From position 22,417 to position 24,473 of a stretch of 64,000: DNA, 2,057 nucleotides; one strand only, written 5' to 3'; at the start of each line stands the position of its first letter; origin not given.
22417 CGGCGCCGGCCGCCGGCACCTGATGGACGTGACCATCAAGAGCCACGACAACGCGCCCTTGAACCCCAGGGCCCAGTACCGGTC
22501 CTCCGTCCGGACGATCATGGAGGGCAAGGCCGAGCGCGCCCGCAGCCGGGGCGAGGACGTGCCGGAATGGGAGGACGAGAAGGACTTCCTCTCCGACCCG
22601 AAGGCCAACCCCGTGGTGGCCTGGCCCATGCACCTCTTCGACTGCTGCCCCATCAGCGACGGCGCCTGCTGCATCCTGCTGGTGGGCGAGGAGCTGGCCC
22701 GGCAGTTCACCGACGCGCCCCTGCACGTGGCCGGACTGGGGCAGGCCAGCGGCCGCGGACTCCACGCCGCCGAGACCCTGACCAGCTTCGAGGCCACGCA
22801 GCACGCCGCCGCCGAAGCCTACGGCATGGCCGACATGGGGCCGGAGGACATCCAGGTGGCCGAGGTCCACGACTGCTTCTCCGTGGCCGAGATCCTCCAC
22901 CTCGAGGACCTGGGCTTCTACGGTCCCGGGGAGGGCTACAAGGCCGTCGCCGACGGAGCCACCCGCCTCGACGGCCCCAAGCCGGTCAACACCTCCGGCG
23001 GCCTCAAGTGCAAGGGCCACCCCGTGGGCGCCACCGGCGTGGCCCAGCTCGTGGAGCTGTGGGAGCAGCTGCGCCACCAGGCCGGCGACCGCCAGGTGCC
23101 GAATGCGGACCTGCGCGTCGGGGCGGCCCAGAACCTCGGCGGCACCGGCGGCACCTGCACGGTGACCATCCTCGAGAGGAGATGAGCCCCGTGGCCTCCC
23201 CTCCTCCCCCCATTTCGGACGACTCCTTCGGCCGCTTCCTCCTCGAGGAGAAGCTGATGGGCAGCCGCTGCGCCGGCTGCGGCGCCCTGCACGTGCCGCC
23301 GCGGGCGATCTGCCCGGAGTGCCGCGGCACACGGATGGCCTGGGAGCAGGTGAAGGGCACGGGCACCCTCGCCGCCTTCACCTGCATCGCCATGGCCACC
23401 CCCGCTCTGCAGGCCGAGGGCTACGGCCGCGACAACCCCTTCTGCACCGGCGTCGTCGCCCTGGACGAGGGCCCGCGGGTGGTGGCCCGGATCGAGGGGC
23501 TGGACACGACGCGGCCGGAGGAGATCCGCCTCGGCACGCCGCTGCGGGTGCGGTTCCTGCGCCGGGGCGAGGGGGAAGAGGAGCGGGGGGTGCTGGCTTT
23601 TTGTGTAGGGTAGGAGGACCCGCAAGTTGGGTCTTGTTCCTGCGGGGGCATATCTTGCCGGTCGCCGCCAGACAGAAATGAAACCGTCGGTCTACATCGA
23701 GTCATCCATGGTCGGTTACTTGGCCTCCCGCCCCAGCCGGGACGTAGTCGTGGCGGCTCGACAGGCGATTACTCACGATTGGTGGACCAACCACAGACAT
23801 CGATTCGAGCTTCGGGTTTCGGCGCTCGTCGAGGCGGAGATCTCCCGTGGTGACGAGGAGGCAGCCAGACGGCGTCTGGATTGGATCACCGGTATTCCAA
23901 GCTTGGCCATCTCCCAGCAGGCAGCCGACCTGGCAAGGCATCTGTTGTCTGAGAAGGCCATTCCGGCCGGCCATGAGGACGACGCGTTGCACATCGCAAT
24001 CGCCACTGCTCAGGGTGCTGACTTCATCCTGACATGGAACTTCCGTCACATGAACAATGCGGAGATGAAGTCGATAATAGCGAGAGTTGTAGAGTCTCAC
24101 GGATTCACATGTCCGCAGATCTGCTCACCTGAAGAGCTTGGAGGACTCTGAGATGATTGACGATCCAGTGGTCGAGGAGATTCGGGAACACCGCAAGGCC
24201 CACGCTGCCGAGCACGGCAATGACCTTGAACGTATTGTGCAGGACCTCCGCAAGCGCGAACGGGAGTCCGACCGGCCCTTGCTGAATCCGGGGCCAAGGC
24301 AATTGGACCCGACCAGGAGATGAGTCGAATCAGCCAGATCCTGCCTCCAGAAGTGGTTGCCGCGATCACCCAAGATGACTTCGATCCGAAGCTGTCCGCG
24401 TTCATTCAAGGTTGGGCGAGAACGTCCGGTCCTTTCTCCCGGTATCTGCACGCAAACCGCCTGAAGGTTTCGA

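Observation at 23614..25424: Low-GC three-gene islet (PIN toxin, small partner, 363-aa orphan) wedged between two core-type genes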

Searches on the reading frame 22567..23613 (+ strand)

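Call 3: search_protein_families(library=pfam, proteins=[window:22567-23613:+], max_evalue=1)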
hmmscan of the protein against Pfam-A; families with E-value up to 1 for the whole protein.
window:22567-23613:+ (348 aa): 5 families
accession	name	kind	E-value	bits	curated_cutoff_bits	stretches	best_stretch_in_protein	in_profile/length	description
PF01796.24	OB_ChsH2_C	-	9.2e-15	54.8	27.1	1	259-330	1-64/65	ChsH2, C-terminal OB-fold domain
PF12172.15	zf-ChsH2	-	6.7e-11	42.2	23.2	1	226-257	5-36/37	ChsH2, rubredoxin-like zinc ribbon domain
PF18912.6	DZR_2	-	0.012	15.9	27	1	232-255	7-30/56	Double zinc ribbon domain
PF18551.6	TackOD1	-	0.38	10.7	32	1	234-273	76-110/188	Thaumarchaeal output domain 1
PF10825.13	DUF2752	-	0.45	11.1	27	0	229-241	5-17/49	Protein of unknown function (DUF2752)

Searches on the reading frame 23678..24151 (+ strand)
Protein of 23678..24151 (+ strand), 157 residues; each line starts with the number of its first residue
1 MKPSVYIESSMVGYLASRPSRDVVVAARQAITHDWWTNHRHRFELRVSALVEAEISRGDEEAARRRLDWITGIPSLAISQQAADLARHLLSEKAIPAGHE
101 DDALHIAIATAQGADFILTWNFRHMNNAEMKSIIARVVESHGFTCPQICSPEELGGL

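Call 3: search_protein_families(library=pfam, proteins=[window:23678-24151:+], max_evalue=1)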
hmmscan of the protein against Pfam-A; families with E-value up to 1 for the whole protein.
window:23678-24151:+ (157 aa): 2 families
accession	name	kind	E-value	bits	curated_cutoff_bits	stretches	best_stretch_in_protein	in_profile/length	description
PF01850.27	PIN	-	0.00015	22.8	23.6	1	13-119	10-109/120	PIN domain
PF13470.12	PIN_3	-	0.0063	17.8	27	1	99-122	91-114/115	PIN domain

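Call 4: search_protein_families(library=padloc, proteins=[window:23678-24151:+], max_evalue=1)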
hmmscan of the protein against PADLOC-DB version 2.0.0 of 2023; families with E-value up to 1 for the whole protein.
window:23678-24151:+ (157 aa): 0 families
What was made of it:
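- On Named anti-phage defence systems (PADLOC-DB 2.0): No match for any of the three proteins (call 4).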

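Call 5: search_protein_families(library=ncbifam, proteins=[window:23678-24151:+], max_evalue=1)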
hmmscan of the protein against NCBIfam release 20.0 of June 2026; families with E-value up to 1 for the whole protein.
window:23678-24151:+ (157 aa): 0 families

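Call 22: find_homologous_proteins(query=window:23678-24148:+, max_evalue=0.001)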
Query window:23678-24148:+ (157 aa): 541 proteins with E <= 0.001 among 729 candidates; the best 120 are listed.
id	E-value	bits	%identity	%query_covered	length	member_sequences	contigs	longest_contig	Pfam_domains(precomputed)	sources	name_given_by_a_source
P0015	4.9e-89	314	89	100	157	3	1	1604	-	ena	-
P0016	2.8e-84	298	92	93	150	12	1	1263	-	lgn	-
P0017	8.7e-81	287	81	100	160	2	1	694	PF01850.28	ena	-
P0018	2.8e-76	273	77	99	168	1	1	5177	-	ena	-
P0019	7.0e-76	271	77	99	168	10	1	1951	-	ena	-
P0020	3.1e-75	269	77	100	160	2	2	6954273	-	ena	-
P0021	4.1e-75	269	77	99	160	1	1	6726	-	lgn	-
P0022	1.0e-73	264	76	99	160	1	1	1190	-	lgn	-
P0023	1.2e-73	264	76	99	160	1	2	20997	-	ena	-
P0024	1.6e-73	264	89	87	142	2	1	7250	-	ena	-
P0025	1.7e-73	263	74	100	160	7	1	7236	-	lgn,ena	-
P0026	3.0e-73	263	76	99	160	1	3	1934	-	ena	-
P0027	4.5e-73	262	74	100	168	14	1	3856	-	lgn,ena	-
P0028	4.7e-73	262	74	99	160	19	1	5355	-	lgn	-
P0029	6.4e-73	262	75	99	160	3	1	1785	-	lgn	-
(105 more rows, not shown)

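Call 23: find_related_loci(query=window:23678-24148:+, collection=genome_contigs, flank=4000)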
Query window:23678-24148:+ (157 aa) in genome_contigs; peptide patterns used: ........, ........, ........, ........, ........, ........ (x = any residue, [..] = any of these).
342 stretches matched a pattern; 93 encode a relative of the query (tblastn E <= 1e-3); the best 80 are kept; 80 distinct loci.
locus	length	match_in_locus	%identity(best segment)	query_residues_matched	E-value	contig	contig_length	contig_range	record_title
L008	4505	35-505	61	1-157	5e-65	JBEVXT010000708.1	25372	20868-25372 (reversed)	MAG: Sedimenticola sp. isolate 1_1 TCF1 c_000000000081, whole genome shotgun sequence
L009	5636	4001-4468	49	1-156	2e-46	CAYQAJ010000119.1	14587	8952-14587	MAG TPA_asm: uncultured Pirellulaceae bacterium isolate SRP214966_co2_142 genome assembly, contig: NODE_6588_length_1458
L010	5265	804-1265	51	1-154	2e-45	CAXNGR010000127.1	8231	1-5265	MAG: Verrucomicrobiaceae bacterium isolate MiH-22jul19-108 genome assembly, contig: MiH-22jul19-C19491, whole genome sho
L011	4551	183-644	50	1-154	1e-44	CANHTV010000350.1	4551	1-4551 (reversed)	MAG: Verrucomicrobiaceae bacterium isolate RE-27jun17-116 genome assembly, contig: RE-27jun17-C25838, whole genome shotg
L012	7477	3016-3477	45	1-154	5e-44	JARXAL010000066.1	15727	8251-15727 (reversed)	MAG: Verrucomicrobiaceae bacterium isolate D15.bin.11 k141_33024, whole genome shotgun sequence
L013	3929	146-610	49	1-156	4e-44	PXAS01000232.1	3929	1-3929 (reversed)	MAG: PVC group bacterium isolate T3Sed10_216 T3-Sed10-C69212, whole genome shotgun sequence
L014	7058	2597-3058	49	1-154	5e-44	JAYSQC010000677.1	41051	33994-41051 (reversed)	MAG: Schlesneria sp. isolate GFS_11651 GFS_11651_676, whole genome shotgun sequence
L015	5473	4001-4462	45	1-154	1e-43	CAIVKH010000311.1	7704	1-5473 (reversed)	uncultured bacterium isolate AM-2014_bin-1020 genome assembly, contig: bin-1020:311/383, whole genome shotgun sequence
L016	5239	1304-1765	46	1-154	3e-43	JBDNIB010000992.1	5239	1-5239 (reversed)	MAG: Prosthecobacter sp. isolate concoct.51.WLB k141_1794871, whole genome shotgun sequence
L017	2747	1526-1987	47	1-154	3e-43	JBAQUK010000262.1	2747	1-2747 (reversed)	MAG: Desulfosalsimonadaceae bacterium isolate MFD12006_ilm_asm_bin16 k127_90424, whole genome shotgun sequence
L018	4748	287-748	46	1-154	2e-43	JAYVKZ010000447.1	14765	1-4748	MAG: Betaproteobacteria bacterium isolate GL54_UP_concoct_14 GL54_UP_concoct_14_446, whole genome shotgun sequence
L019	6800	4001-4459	51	1-154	6e-43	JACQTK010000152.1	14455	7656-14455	MAG: Acidobacteria bacterium isolate NC_groundwater_1409_Ag_S-0.65um_68_39 S_p65_S5_coassembly_k141_2712007, whole genom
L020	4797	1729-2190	46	1-154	6e-43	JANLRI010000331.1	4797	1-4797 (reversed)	MAG: Betaproteobacteria bacterium isolate OTE_38_concoct_169_sub OTE_38_k141_436592, whole genome shotgun sequence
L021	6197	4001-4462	45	1-154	1e-42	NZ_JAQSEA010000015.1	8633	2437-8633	MAG: Prosthecobacter sp. isolate D1-2020 MAG001 NODE_1106_length_8633_cov_6.655048, whole genome shotgun sequence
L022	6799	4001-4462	45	1-154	4e-42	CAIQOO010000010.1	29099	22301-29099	MAG: uncultured beta proteobacterium isolate Loclat_bin-12181 genome assembly, contig: bin-12181:010/243, whole genome s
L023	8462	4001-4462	48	1-154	7e-42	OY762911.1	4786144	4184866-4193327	MAG: Thermoanaerobaculia bacterium isolate 14c23368-4dca-4d55-9b94-f295180eceef genome assembly, chromosome: 1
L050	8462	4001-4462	46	1-154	6e-37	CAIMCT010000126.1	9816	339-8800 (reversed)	MAG: uncultured Desulfobacteraceae bacterium isolate Umea1_bin-2529 genome assembly, contig: bin-2529:126/580, whole gen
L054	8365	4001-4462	47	1-154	1e-36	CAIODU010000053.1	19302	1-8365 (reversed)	MAG: uncultured Methylococcaceae bacterium isolate LinL3_bin-0520 genome assembly, contig: bin-0520:053/428, whole genom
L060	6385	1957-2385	43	1-143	3e-34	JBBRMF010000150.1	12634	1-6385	MAG: Tepidisphaerales bacterium isolate La1_metabat2.017 LA1C_B2.017_k141_3563482L_12634_cov_13.0058, whole genome shotg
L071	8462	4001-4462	37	1-154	2e-31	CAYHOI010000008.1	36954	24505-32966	MAG TPA_asm: uncultured Candidatus Marinamargulisbacteria bacterium isolate ERP119705_co14_521 genome assembly, contig:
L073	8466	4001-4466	48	1-154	2e-34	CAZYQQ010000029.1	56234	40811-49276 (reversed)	MAG TPA_asm: uncultured Planctomycetaceae bacterium isolate SRP344714_co2_80 genome assembly, contig: NODE_1289_length_5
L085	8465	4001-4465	33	1-156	1e-23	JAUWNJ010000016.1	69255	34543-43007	MAG: Planctomycetales bacterium isolate CSMAG_2421 CSMAG_2421_k141_147942_length_69255_cov_39.9876, whole genome shotgun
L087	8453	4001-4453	33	1-154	2e-22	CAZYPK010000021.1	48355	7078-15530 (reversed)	MAG TPA_asm: uncultured Phycisphaeraceae bacterium isolate SRP344714_co2_493 genome assembly, contig: NODE_1695_length_4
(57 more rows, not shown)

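Call 64: search_solved_structures(query=window:23678-24148:+, max_evalue=1)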
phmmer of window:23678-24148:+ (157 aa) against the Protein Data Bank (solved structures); distinct sequences matched with E-value up to 1: 1.
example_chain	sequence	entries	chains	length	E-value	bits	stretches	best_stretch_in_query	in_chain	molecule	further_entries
2g2c_A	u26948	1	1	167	0.13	15.5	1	77-120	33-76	Putative molybdenum cofactor biosynthesis protein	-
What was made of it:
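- On Type II toxin-antitoxin, VapBC (PIN) type: There is no PDB sequence relative (call 64).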

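Call 86: search_protein_families(library=phrogs, proteins=[window:23678-24151:+], max_evalue=0.01)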
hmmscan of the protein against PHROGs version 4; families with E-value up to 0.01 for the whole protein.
window:23678-24151:+ (157 aa): 0 families
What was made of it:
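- Tried and rejected: Pfam, NCBIfam, PADLOC and PHROGs scans of the three proteins found nothing beyond the weak PIN hit (calls 3-5, 86).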

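Call 89: search_protein_families(library=pfam, proteins=[L010:1561-3009:+, L014:3311-4552:+, L023:4751-6103:+, L060:2651-4087:+, L071:4651-5643:+, L073:4648-5703:+, L087:4680-5648:+, L050:4878-6089:+, L054:5376-6401:+, L085:4830-5624:+], max_evalue=0.001)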
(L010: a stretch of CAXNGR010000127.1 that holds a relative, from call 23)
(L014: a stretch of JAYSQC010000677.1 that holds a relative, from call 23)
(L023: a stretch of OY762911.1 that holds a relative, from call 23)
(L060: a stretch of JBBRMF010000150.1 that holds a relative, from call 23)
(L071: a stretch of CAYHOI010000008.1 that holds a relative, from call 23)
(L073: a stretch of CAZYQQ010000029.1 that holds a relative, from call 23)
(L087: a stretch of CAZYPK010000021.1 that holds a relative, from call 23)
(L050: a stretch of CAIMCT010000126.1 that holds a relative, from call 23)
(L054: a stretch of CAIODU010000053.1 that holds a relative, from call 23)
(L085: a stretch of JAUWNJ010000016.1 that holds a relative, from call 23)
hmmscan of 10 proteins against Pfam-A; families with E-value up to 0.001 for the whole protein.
L010:1561-3009:+ (482 aa): 2 families
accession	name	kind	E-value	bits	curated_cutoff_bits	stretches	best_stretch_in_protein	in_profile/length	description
PF01458.23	SUFBD_core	-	5.1e-75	252.3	27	1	219-453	1-232/232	SUF system FeS cluster assembly, SufBD core domain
PF19295.5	SufBD_N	-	9.1e-11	42.1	23.5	1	61-216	25-171/172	SufBD protein N-terminal region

L014:3311-4552:+ (413 aa): 2 families
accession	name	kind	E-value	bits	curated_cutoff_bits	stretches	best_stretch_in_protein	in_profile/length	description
PF00464.25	SHMT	-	2e-156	521.1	27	1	4-380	1-399/399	Serine hydroxymethyltransferase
PF01212.27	Beta_elim_lyase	-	3.2e-05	23.9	27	1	76-305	39-239/288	Beta-eliminating lyase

L023:4751-6103:+ (450 aa): 1 family
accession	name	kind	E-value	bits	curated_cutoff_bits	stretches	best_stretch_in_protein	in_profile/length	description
PF01610.23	DDE_Tnp_ISL3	-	9.1e-43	147.2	23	1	272-428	82-238/240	Transposase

L060:2651-4087:+ (478 aa): 2 families
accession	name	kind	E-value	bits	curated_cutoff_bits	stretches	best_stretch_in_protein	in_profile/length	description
PF02913.24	FAD-oxidase_C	-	3.7e-61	207.4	21.2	1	222-459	5-248/248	FAD linked oxidases, C-terminal domain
PF01565.28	FAD_binding_4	-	1.3e-34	119.4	26.4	1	38-181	1-139/139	FAD binding domain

L071:4651-5643:+ (330 aa): 1 family
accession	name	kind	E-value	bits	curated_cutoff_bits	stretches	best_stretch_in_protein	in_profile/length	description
PF01075.23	Glyco_transf_9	-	4.8e-26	92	22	1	102-314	11-235/247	Glycosyltransferase family 9 (heptosyltransferase)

L073:4648-5703:+ (351 aa): 0 families

L087:4680-5648:+ (322 aa): 0 families

L050:4878-6089:+ (403 aa): 1 family
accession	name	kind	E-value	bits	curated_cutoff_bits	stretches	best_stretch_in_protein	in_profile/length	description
PF13651.11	EcoRI_methylase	-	1.1e-124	416.7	26.4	1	5-399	1-345/345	Adenine-specific methyltransferase EcoRI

L054:5376-6401:+ (341 aa): 2 families
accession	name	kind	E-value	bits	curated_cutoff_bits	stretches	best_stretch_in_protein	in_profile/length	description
PF00884.28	Sulfatase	-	6.7e-34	118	25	1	15-205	130-300/301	Sulfatase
PF16347.10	SGSH_C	-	3.2e-10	40.8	29.3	1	164-295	10-151/154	N-sulphoglucosamine sulphohydrolase, C-terminal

L085:4830-5624:+ (264 aa): 0 families

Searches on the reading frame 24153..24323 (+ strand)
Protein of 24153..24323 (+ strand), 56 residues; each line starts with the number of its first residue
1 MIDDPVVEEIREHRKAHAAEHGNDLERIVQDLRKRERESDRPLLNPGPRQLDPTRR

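Call 3: search_protein_families(library=pfam, proteins=[window:24153-24323:+], max_evalue=1)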
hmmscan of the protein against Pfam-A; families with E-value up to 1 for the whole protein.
window:24153-24323:+ (56 aa): 0 families

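Call 4: search_protein_families(library=padloc, proteins=[window:24153-24323:+], max_evalue=1)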
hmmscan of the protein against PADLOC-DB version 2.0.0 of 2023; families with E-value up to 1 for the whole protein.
window:24153-24323:+ (56 aa): 0 families

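Call 5: search_protein_families(library=ncbifam, proteins=[window:24153-24323:+], max_evalue=1)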
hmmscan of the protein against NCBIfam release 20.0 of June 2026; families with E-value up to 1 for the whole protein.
window:24153-24323:+ (56 aa): 0 families

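Call 62: search_protein_families(library=pfam, alignment_id=A4, max_evalue=0.1)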
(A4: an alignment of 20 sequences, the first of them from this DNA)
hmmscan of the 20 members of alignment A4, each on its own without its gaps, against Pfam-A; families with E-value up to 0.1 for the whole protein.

A. member 1, seq(56 aa): 0 families

B. families by the number of members that match (of 20 scanned): 3 families
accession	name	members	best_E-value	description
PF02151.25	UVR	1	0.052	UvrB/uvrC motif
PF05783.17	DLIC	1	0.071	Dynein light intermediate chain (DLIC)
PF07557.16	Shugoshin_C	1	0.077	Shugoshin C terminus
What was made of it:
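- Closest known: VapBC-type type II toxin-antitoxin modules. Different: The partner has no recognisable DNA-binding domain and is in no Pfam family (calls 3, 62).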

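Call 63: search_solved_structures(query=A4, max_evalue=10)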
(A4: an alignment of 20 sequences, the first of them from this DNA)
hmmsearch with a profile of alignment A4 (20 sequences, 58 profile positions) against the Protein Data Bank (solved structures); distinct sequences matched with E-value up to 10: 5.
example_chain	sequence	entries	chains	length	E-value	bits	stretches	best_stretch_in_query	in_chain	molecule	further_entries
6az3_M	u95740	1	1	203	0.45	13.7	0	22-54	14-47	Ribosomal protein L15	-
3jcs_M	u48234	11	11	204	0.46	13.7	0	22-54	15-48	ribosomal protein L15e | eL15 | Ribosomal protein L15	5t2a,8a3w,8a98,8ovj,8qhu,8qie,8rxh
8i7o_B2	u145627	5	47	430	1.2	12.4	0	19-45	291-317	Tektin-2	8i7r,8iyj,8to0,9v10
5t5h_Q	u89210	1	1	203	2.6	11.3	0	23-54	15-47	Ribosomal protein L15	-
4uos_A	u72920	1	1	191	9.5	9.5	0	7-35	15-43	DESIGNED HELICAL BUNDLE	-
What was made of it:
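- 24153..24323 (+): 56-aa partner of the PIN protein and presumed antitoxin. It is predicted as two helices plus a basic, proline-rich tail. Its family is not in Pfam or the PDB. Calls 62 and 63 (no Pfam or PDB match).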

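Call 86: search_protein_families(library=phrogs, proteins=[window:24153-24323:+], max_evalue=0.01)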
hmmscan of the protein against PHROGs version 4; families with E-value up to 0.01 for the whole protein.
window:24153-24323:+ (56 aa): 0 families
